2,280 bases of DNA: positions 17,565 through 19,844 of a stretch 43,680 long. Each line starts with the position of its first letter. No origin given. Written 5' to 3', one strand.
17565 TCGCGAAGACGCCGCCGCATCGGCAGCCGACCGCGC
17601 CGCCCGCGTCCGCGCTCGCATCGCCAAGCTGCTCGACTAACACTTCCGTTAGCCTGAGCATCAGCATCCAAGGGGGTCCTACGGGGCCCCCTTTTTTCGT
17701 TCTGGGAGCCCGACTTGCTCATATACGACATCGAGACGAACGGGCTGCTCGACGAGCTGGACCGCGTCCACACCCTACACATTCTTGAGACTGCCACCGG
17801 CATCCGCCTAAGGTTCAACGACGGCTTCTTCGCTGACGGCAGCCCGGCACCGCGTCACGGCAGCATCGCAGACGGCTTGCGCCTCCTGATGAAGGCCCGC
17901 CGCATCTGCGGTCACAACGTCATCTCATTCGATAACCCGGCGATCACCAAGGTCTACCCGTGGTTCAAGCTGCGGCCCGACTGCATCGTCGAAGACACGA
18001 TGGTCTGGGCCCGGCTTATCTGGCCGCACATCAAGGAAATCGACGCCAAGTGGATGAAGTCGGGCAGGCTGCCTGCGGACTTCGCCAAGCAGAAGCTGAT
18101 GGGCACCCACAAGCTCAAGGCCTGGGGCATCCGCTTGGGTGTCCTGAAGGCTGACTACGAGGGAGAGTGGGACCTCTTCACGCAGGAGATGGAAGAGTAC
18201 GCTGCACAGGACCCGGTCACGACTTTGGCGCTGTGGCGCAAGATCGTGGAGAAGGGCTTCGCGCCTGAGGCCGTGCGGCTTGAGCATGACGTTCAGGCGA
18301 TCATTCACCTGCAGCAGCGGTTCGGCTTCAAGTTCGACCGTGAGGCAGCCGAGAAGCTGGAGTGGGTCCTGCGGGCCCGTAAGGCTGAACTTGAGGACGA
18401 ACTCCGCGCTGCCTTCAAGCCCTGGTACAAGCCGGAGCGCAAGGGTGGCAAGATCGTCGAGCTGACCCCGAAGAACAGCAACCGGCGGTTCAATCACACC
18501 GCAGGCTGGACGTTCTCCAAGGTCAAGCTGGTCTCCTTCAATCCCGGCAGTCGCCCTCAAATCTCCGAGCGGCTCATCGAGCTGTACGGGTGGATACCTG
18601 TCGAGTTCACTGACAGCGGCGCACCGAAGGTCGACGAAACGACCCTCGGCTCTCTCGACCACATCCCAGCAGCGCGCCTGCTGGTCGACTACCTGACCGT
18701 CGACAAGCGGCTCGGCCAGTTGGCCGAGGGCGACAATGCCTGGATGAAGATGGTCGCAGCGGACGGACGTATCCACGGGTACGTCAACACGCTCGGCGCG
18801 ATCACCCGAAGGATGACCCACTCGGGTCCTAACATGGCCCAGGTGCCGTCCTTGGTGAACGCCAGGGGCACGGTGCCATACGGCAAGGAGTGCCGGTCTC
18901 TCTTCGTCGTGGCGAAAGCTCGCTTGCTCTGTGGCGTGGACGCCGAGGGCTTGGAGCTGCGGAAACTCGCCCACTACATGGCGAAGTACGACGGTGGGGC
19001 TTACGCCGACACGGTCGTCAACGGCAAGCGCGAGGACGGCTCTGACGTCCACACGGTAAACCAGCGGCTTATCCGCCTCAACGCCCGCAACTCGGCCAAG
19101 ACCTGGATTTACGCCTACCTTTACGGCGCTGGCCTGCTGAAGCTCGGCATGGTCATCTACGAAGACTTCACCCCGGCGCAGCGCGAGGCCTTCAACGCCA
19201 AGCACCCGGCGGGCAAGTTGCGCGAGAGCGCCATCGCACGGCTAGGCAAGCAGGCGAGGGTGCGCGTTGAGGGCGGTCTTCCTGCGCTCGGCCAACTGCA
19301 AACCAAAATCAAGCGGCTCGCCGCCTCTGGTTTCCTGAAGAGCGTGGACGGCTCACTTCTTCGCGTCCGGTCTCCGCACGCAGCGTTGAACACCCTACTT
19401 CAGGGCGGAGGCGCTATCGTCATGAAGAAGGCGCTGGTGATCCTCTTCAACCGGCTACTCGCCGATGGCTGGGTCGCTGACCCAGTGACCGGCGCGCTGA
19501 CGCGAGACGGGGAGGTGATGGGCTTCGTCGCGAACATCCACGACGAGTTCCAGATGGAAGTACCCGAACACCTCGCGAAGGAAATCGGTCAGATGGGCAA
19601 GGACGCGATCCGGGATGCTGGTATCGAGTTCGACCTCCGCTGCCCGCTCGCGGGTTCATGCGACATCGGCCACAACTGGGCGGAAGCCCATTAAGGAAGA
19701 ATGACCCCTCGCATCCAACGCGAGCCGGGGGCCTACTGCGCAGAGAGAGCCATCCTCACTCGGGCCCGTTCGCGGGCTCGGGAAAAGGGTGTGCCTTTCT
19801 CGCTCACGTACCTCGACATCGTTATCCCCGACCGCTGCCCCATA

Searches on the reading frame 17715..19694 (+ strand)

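Call 93: search_protein_families(library=phrogs, proteins=[window:17715-19694:+], max_evalue=0.00001)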
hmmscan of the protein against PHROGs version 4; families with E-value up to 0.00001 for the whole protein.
window:17715-19694:+ (659 aa): 8 families
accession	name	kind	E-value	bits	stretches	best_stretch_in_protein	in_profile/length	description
phrog_17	-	DNA, RNA and nucleotide metabolism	1.7e-117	395.1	1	1-658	672-1233/1445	DNA polymerase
phrog_15971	-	DNA, RNA and nucleotide metabolism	1.6e-87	295.1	1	186-659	3-376/376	DNA polymerase I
phrog_6375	-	DNA, RNA and nucleotide metabolism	1.2e-18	68.8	1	534-659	60-204/204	DNA polymerase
phrog_403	-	DNA, RNA and nucleotide metabolism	4.1e-12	46.7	1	2-178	68-247/321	DNA polymerase exonuclease subunit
phrog_24147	-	DNA, RNA and nucleotide metabolism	8.1e-09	36.6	0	605-659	39-93/93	DNA polymerase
phrog_8888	-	DNA, RNA and nucleotide metabolism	3.4e-07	31.6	0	539-623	126-199/295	DNA polymerase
phrog_192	-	DNA, RNA and nucleotide metabolism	7.1e-07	29.9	1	50-120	180-241/397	DNA polymerase exonuclease subunit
phrog_16667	-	DNA, RNA and nucleotide metabolism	1.6e-06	28.9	1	530-617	34-121/229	DNA polymerase I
